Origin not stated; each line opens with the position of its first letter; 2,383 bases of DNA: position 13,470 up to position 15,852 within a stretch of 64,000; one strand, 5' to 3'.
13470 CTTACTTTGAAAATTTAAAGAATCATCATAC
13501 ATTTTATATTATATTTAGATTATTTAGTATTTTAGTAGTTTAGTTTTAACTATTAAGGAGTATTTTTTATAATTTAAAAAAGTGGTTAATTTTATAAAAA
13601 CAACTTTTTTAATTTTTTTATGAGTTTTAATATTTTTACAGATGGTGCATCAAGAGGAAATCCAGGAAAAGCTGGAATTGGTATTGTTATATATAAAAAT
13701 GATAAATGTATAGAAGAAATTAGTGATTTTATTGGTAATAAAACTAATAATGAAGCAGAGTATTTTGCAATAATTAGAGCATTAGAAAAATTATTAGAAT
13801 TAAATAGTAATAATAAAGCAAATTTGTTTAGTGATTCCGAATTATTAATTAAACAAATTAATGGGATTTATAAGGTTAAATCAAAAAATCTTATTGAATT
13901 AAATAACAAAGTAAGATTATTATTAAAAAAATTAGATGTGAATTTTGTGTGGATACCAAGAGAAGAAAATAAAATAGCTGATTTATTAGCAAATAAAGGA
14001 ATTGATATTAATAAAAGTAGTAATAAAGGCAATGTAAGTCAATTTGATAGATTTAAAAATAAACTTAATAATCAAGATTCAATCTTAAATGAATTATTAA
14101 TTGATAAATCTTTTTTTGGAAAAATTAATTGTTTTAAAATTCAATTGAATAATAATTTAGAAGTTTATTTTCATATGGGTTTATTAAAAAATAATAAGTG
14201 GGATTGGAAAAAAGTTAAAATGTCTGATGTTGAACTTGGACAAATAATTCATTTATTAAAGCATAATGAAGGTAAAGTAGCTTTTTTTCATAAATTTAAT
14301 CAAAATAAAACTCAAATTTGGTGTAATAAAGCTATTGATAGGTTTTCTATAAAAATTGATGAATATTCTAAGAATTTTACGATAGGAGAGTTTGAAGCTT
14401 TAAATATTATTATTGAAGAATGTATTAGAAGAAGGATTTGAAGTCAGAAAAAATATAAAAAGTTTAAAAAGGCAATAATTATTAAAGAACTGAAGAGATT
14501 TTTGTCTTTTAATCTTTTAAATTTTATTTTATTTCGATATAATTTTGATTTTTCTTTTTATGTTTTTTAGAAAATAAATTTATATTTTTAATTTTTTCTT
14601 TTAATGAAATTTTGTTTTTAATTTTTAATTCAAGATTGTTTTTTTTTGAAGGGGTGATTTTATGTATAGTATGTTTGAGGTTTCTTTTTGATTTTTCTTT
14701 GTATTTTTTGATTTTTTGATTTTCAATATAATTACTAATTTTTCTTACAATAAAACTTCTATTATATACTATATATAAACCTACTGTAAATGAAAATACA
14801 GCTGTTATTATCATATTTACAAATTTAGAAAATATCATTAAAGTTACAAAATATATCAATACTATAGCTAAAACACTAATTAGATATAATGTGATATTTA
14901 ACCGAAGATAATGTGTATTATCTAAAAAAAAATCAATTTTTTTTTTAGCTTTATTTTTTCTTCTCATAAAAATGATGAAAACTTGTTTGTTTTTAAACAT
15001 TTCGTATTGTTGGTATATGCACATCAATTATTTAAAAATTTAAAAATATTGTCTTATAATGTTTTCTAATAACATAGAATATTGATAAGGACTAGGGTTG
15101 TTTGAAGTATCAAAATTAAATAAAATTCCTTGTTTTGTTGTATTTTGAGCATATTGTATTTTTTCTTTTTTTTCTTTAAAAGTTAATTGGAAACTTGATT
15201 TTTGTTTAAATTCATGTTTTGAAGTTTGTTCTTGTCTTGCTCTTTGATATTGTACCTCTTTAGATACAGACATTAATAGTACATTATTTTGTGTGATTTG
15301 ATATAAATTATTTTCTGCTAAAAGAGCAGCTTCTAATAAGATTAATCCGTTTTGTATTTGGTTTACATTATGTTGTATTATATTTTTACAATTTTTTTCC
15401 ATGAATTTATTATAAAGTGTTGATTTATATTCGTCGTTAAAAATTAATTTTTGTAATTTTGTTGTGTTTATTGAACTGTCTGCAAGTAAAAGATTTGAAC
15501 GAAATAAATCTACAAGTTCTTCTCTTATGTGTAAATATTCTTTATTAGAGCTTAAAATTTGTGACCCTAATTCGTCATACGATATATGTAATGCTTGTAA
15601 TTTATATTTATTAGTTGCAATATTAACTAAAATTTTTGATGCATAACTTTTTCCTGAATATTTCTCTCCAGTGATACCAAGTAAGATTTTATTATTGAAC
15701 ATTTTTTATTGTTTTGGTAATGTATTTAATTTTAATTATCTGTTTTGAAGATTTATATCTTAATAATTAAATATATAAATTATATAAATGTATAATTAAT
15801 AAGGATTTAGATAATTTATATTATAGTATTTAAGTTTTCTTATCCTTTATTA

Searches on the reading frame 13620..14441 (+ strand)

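Call 29: search_protein_families(library=pfam, proteins=[window:13620-14441:+], max_evalue=0.001)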
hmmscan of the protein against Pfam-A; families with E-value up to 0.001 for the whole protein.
window:13620-14441:+ (273 aa): 2 families
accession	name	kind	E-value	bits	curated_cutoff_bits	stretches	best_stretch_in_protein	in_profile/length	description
PF13456.12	RVT_3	-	3.2e-19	69.5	21.6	1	7-126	2-122/123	Reverse transcriptase-like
PF00075.30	RNase_H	-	2.8e-17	63.6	25.8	1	3-128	4-140/141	RNase H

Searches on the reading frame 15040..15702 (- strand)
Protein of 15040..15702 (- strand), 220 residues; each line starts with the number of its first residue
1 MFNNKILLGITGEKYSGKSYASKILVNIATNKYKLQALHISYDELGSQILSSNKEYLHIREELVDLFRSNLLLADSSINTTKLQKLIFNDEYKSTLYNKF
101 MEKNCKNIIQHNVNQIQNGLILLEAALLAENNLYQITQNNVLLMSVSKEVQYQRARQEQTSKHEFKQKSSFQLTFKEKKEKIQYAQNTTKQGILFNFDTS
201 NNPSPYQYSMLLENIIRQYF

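Call 29: search_protein_families(library=pfam, proteins=[window:15040-15702:-], max_evalue=0.001)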
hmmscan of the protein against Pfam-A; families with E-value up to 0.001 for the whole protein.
window:15040-15702:- (220 aa): 2 families
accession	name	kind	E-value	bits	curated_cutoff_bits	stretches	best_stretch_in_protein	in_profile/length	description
PF01121.26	CoaE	-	8.7e-15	55.3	27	1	7-181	2-167/180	Dephospho-CoA kinase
PF21211.3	FkbH_N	-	1.1e-06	29.1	27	1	26-149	19-141/192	FkbH, N-terminal domain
